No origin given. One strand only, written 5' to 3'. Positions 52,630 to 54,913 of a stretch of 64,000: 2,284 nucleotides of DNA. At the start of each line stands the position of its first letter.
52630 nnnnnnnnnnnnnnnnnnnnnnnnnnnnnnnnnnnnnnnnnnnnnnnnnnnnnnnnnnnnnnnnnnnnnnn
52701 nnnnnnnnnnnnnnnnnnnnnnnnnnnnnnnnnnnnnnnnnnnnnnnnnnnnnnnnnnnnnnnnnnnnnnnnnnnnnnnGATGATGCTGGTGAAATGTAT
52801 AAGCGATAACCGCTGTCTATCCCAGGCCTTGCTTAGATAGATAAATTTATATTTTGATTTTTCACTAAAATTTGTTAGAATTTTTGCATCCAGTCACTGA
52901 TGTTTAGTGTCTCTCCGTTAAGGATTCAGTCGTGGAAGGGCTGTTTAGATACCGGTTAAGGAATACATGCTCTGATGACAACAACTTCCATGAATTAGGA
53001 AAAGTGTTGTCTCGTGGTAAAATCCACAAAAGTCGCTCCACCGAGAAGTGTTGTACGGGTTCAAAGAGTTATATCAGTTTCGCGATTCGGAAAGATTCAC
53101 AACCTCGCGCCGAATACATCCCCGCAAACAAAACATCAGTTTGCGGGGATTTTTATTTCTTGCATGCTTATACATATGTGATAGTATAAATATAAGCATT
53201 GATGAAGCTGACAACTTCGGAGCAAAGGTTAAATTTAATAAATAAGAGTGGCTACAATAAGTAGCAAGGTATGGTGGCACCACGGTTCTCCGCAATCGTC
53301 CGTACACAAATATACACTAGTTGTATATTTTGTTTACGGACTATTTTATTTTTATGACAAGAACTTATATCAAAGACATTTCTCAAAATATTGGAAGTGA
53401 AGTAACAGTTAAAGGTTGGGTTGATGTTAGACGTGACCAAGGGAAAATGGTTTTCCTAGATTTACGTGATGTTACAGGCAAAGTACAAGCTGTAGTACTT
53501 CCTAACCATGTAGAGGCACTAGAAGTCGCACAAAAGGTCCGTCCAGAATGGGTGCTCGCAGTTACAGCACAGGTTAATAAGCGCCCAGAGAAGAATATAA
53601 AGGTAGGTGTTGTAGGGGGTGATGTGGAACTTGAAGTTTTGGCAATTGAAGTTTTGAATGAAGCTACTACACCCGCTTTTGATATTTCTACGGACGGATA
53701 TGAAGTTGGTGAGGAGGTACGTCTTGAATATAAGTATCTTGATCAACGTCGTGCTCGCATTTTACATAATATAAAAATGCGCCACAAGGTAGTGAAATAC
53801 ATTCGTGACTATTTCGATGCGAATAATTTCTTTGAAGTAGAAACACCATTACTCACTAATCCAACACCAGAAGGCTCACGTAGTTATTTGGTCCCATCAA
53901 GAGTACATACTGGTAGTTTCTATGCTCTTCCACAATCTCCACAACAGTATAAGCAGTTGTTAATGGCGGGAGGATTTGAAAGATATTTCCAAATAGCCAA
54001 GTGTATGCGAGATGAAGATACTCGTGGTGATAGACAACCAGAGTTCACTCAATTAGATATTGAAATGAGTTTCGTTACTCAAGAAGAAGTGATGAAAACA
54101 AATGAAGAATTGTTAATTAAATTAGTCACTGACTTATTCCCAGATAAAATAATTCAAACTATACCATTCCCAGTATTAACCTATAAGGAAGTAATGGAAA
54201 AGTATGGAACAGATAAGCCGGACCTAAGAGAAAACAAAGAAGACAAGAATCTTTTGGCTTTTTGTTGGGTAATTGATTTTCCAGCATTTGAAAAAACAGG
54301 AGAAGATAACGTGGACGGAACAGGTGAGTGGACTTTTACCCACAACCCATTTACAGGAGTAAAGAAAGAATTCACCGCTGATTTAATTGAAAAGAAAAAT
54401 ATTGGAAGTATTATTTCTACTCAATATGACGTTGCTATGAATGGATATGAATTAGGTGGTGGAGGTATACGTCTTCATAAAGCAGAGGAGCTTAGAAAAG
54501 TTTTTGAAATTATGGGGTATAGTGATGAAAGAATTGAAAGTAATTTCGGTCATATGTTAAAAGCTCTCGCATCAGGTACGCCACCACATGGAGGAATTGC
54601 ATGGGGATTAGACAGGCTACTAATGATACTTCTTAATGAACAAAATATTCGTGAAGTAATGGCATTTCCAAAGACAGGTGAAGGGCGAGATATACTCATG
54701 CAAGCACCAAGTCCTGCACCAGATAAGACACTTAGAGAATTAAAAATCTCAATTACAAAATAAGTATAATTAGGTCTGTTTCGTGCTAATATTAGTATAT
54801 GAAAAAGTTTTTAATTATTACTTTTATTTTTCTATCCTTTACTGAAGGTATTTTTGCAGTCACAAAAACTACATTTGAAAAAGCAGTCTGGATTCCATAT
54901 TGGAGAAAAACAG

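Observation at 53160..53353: T-box riboswitch with an apparently minimal stem I upstream of aspS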

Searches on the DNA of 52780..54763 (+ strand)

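Call 4: search_rna_families(source=window, start=52780, end=53420, threshold=evalue, max_evalue=10, show_alignments=5)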
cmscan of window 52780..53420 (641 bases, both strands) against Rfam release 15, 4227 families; matches with E-value up to 10: 11.
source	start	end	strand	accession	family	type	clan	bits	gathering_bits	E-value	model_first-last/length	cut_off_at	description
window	53190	53306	+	RF00230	T-box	Cis-reg; leader;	-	46.3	93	5.1e-09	1-219/219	no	T-box leader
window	53191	53254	+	RF03136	S10-Clostridia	Cis-reg; leader;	-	21.4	35.1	0.051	1-81/81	no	S10-Clostridia ribosomal protein leader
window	53160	53225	-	RF00161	nos_TCE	Cis-reg;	-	20.8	60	0.21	1-64/64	no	Nanos 3' UTR translation control element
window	53194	53255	+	RF00151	SNORD58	Gene; snRNA; snoRNA; CD-box;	CL00064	17.4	42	0.87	1-65/65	no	Small nucleolar RNA SNORD58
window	53293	53348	+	RF03621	MIR4245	Gene; miRNA;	-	17.3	74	3.5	1-128/128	no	MIR4245 microRNA precursor family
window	53118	53199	-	RF01822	RsaJ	Gene; sRNA;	-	16.8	100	0.14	1-287/287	no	RNA Staph. aureus A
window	53164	53199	-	RF04176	mir-3149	Gene; miRNA;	-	15.2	100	8.5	1-83/83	no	mir-3149 microRNA precursor family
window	53108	53218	-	RF02698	Avalong_thermometer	Cis-reg; thermoregulator;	-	15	154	5.3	1-131/131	no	Avalong 5' UTR thermometer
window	53050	53104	-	RF00324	snoMBII-202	Gene; snRNA; snoRNA; CD-box;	-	13.4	40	9.5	1-84/84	no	Small nucleolar RNA MBII-202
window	53120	53171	-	RF04178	BTnc005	Gene; sRNA;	-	12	174.8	4.5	151-200/205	no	Bacteroides sRNA BTnc005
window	52968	53012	+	RF00277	SNORD49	Gene; snRNA; snoRNA; CD-box;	CL00062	10.8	37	8.2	1-71/71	no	Small nucleolar RNA SNORD49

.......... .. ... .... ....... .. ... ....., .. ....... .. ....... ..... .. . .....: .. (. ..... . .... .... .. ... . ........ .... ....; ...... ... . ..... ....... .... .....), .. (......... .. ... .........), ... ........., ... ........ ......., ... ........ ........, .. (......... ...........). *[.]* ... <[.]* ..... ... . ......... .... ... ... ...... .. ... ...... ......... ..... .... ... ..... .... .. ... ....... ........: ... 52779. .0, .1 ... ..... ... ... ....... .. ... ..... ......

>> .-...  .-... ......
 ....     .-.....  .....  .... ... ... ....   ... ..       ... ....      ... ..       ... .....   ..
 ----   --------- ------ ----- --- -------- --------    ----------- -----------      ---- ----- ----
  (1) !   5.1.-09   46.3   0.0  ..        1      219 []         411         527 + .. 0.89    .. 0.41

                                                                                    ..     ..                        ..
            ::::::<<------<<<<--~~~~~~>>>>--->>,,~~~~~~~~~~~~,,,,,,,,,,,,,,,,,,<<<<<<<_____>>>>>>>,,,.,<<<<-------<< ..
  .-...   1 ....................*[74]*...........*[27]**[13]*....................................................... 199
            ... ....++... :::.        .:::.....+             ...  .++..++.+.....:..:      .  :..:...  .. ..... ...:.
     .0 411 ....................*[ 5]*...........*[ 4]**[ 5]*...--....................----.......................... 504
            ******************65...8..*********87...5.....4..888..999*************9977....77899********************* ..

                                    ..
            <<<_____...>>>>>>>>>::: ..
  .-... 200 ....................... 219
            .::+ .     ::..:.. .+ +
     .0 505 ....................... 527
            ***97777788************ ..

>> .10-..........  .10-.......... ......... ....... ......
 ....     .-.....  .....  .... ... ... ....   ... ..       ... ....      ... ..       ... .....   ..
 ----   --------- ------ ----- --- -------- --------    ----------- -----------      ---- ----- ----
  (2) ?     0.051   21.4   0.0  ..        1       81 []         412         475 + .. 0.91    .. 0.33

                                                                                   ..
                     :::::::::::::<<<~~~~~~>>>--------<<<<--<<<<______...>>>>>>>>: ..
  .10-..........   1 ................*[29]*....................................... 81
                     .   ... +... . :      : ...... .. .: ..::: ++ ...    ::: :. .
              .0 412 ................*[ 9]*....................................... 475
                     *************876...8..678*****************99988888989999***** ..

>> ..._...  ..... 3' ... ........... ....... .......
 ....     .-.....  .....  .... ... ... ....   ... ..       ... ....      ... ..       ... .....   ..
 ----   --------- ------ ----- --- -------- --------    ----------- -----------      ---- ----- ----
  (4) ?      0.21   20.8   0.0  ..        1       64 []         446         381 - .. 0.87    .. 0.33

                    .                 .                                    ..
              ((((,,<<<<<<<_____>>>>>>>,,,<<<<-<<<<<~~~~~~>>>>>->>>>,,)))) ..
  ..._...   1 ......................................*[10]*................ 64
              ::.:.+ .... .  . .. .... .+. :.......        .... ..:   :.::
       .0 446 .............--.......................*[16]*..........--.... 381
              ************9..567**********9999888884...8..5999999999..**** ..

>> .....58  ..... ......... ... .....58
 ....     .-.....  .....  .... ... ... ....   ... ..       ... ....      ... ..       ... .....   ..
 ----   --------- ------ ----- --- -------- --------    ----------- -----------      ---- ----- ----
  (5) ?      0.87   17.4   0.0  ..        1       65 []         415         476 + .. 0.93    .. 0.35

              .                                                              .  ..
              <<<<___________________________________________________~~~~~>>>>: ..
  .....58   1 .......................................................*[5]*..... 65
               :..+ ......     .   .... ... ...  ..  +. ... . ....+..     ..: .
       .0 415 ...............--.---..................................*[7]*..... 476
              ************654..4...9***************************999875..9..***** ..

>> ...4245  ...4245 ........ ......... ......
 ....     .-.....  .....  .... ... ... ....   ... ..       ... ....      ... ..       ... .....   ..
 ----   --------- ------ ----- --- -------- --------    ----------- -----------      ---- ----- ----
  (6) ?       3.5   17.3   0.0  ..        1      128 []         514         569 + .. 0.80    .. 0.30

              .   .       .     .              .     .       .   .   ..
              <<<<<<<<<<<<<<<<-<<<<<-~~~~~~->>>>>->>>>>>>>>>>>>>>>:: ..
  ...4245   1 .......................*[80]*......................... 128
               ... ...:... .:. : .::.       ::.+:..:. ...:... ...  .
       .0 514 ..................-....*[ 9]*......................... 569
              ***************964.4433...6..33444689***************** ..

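Call 54: build_rna_model(alignment_id=A3, structure=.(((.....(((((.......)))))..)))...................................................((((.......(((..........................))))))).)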
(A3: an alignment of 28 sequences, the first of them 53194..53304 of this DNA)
Model R1 built from alignment A3 (28 sequences, 130 columns); structure: as given.
model positions 94; base pairs 15; branch points 1; effective number of sequences 3.1; information 0.607 bits per position. Calibrated on 0.2 Mb of random sequence (short: E-values are rough).
structure used (alignment columns):
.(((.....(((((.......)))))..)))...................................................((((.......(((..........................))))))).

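Call 55: search_with_rna_model(model_id=R1, source=window, filters=off, max_evalue=10, show_alignments=1)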
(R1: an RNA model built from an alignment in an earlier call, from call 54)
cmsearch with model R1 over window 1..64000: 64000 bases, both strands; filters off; matches with E-value up to 10: 25.
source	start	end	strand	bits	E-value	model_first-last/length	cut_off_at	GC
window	53194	53304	+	70.5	5.9e-16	1-94/94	no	0.42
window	19914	20000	+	13.9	0.11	1-94/94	no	0.34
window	49123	49233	+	12.6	0.24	1-94/94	no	0.4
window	18287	18347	+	11.5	0.45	1-94/94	no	0.31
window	32224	32297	+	10.6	0.75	1-94/94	no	0.3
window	63858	63971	+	9.3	1.6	1-94/94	no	0.33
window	1476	1539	+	8.7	2.2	1-94/94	no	0.33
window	48823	48897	+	8.5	2.5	1-94/94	no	0.29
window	34969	35060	+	8.4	2.6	1-94/94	no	0.28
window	49808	49872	+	8.3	2.8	1-94/94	no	0.25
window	37136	37230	-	8.1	3.3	1-94/94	no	0.31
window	56976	57042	-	8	3.3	1-94/94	no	0.28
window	46733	46862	-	7.9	3.6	1-94/94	no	0.38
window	21871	21969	-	7.7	3.9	1-94/94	no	0.34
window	45134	45199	+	7.7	3.9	1-94/94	no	0.32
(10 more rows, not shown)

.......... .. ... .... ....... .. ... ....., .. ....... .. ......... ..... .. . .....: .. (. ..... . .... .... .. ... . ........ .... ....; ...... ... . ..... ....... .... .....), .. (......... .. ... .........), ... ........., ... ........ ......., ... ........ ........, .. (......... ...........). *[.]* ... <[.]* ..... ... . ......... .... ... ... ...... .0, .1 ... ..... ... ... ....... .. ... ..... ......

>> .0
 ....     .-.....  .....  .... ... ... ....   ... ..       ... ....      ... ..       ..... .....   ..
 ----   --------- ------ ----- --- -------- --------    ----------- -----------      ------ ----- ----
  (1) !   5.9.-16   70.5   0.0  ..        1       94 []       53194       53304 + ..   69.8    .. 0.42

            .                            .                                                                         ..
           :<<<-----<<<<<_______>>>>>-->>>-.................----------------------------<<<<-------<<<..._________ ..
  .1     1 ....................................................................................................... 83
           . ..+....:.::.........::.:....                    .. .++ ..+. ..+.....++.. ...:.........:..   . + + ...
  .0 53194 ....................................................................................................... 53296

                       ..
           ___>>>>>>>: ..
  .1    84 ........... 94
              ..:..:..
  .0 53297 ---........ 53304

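Call 56: search_with_rna_model(model_id=R1, sources=[L001, L002, L003, L004, L005, L006, L007, L008, L009, L010, L011, L012, L013, L014, L015, L016, L017, L018, L019, L020, L021, L022, L023, L024, L025, L026, L027, L028, L029, L030, L031, L032, L033, L034, L035, L036, L037, L038, L039, L040, L041, L042, L043, L044, L045, L046, L047, L048, L049, L050, L051, L052, L053, L054, L055, L056, L057, L058, L059, L060, L061, L062, L063, L064, L065, L066, L067, L068, L069, L070, L071, L072, L073, L074, L075, L076, L077, L078, L079, L080], max_evalue=1)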
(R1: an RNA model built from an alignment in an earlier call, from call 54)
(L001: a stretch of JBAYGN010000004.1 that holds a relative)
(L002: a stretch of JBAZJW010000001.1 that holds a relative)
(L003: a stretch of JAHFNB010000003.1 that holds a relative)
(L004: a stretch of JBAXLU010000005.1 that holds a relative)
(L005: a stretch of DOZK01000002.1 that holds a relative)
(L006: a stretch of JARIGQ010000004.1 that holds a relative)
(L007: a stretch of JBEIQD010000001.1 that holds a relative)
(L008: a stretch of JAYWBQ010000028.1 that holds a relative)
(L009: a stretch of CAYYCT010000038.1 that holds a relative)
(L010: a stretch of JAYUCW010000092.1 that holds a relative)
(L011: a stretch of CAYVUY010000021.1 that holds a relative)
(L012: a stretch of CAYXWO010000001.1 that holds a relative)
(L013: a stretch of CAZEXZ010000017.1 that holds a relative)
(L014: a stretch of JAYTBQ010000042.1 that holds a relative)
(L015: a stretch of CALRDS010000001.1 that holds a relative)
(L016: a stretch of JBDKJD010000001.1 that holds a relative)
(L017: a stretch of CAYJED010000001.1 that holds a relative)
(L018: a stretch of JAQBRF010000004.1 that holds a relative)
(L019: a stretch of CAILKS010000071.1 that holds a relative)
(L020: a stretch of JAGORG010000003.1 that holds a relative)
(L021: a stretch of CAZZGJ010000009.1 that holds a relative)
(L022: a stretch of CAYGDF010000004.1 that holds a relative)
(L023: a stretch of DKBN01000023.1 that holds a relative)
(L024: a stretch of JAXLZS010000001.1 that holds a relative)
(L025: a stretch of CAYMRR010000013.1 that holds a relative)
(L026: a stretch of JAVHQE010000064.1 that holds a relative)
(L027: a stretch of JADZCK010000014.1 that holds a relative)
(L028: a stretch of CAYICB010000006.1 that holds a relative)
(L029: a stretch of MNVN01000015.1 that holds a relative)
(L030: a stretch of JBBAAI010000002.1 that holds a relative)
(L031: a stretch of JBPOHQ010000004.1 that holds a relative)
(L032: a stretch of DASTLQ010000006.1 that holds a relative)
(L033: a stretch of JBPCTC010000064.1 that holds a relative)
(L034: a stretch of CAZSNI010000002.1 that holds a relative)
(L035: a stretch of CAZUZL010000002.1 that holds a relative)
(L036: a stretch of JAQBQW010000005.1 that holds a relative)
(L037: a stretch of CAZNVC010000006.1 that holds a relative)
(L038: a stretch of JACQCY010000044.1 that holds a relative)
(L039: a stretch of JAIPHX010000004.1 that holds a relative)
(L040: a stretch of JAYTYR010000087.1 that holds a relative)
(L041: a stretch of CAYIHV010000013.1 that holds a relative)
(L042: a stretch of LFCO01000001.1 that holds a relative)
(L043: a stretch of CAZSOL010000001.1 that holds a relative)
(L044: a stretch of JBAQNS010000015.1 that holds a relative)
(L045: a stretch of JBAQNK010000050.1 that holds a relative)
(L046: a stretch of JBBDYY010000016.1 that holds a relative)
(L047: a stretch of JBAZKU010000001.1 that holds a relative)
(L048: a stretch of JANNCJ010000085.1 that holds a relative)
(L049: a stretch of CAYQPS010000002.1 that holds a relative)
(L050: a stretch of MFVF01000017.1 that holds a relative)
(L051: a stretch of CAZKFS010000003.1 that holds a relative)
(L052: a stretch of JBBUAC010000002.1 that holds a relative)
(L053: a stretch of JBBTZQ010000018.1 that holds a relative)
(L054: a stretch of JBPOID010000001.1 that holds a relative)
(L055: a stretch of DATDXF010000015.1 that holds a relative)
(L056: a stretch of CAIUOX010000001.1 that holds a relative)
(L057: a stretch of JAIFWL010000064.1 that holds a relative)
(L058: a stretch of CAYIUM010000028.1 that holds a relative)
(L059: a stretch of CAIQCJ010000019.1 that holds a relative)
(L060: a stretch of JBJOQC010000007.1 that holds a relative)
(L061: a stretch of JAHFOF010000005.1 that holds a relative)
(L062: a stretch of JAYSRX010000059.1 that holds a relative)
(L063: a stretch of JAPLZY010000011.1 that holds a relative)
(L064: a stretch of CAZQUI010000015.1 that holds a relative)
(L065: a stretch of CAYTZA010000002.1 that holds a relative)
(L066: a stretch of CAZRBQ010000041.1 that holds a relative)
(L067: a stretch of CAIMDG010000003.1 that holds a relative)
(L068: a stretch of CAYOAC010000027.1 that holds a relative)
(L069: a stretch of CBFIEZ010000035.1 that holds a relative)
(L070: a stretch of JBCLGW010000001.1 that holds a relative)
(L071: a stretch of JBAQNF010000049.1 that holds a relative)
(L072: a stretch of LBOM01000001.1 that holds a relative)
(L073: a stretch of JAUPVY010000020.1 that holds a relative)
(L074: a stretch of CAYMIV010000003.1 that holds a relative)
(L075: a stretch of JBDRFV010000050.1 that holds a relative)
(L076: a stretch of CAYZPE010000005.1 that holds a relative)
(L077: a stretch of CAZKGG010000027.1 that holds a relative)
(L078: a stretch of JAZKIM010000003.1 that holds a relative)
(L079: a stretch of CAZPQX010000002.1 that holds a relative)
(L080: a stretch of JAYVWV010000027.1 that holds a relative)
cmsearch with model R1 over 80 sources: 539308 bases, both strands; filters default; matches with E-value up to 1: 16.
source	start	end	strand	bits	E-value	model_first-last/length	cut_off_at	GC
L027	615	706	+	83.7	2.4e-18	1-94/94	no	0.46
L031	2845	2928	+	76.3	1.8e-16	1-94/94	no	0.5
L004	2851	2957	+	73.7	7.7e-16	1-94/94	no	0.39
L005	2853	2957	+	72.9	1.3e-15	1-94/94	no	0.42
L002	2852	2957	+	72.1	2e-15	1-94/94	no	0.41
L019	2853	2957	+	72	2.1e-15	1-94/94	no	0.4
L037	2841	2951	+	67.2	3.5e-14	1-94/94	no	0.48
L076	2798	2927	+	52.5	1.7e-10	1-94/94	no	0.49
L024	2746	2858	+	50.9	4.4e-10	1-94/94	no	0.47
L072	2800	2931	+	50.3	6.1e-10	1-94/94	no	0.45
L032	2765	2917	+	47.9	2.5e-09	1-94/94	no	0.54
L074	2824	2952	+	46.4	6.1e-09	1-94/94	no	0.59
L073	49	193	+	36.2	2.3e-06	1-94/94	no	0.48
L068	2859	2938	+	31.6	3.1e-05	1-94/94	no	0.5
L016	6070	6178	+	16.9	0.16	1-94/94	no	0.41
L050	5942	6007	-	15.6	0.35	1-94/94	no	0.24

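Call 61: search_with_rna_model(model_id=R1, sources=[L081, L082, L083, L084, L085, L086, L087, L088, L089, L090, L091, L092, L093, L094, L095, L096, L097, L098, L099, L100, L101, L102, L103, L104, L105, L106, L107, L108, L109, L110, L111, L112, L113, L114], max_evalue=1)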
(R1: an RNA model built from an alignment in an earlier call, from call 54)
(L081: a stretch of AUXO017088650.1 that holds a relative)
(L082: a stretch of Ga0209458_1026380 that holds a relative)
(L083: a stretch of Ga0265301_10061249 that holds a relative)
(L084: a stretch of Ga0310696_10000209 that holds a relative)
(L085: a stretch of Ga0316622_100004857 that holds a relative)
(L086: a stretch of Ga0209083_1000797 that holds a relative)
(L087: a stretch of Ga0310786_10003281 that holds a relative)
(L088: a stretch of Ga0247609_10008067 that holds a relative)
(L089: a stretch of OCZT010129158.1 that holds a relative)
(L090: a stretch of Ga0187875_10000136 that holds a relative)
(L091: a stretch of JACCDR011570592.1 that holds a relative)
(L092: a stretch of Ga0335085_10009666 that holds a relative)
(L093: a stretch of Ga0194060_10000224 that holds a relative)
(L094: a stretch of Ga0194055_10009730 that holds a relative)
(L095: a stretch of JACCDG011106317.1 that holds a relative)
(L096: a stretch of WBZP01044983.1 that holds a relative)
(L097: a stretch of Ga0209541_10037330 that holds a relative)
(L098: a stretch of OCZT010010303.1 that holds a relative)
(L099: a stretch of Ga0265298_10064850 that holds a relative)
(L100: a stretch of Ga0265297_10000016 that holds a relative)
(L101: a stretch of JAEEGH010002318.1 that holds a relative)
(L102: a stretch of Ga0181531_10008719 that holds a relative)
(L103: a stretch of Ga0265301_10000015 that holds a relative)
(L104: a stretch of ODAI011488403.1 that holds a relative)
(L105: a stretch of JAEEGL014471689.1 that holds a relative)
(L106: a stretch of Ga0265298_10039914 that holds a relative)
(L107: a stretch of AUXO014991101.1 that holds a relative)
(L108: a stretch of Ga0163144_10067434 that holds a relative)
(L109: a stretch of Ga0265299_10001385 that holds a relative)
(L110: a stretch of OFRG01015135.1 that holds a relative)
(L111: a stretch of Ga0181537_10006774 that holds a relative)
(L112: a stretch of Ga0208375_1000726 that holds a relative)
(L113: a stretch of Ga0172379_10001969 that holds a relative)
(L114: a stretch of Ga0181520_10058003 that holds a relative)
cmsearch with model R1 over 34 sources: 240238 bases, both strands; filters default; matches with E-value up to 1: 26.
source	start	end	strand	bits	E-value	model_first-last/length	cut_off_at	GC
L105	829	925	-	86.3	2.4e-19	1-94/94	no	0.46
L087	1488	1582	-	84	9e-19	1-94/94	no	0.51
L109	3721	3815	+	84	9e-19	1-94/94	no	0.51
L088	3817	3912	-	84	9.2e-19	1-94/94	no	0.51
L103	3920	4013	-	82.5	2.1e-18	1-94/94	no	0.5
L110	728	820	-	81.6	3.6e-18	1-94/94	no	0.46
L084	3426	3519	+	81.5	3.8e-18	1-94/94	no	0.52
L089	773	866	+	80.4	7.2e-18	1-94/94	no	0.52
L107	627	720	+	80.2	8.2e-18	1-94/94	no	0.5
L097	1439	1532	-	79.9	9.5e-18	1-94/94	no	0.44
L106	3004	3096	-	79.8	1e-17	1-94/94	no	0.53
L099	2862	2952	-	79.2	1.5e-17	1-94/94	no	0.49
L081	1108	1202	+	77.2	4.7e-17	1-94/94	no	0.48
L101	2414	2510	-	76.9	5.4e-17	1-94/94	no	0.51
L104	4130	4223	+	76.5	7e-17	1-94/94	no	0.56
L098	3232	3328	+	74.5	2.2e-16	1-94/94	no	0.52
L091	1468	1551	+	73.9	3.2e-16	1-94/94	no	0.49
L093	10647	10753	-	73.7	3.5e-16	1-94/94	no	0.39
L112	2685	2789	-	72.9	5.8e-16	1-94/94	no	0.42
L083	2296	2386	+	72.3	8.1e-16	1-94/94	no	0.53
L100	155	260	-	72.1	9.1e-16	1-94/94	no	0.41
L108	4725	4826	-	71.1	1.6e-15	1-94/94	no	0.45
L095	3180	3289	+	65.6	3.8e-14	1-94/94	no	0.46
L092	13361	13469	-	56.7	6.6e-12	1-94/94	no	0.49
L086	2267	2408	-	55.7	1.2e-11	1-94/94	no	0.44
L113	1489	1598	+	44.9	6.5e-09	1-94/94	no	0.49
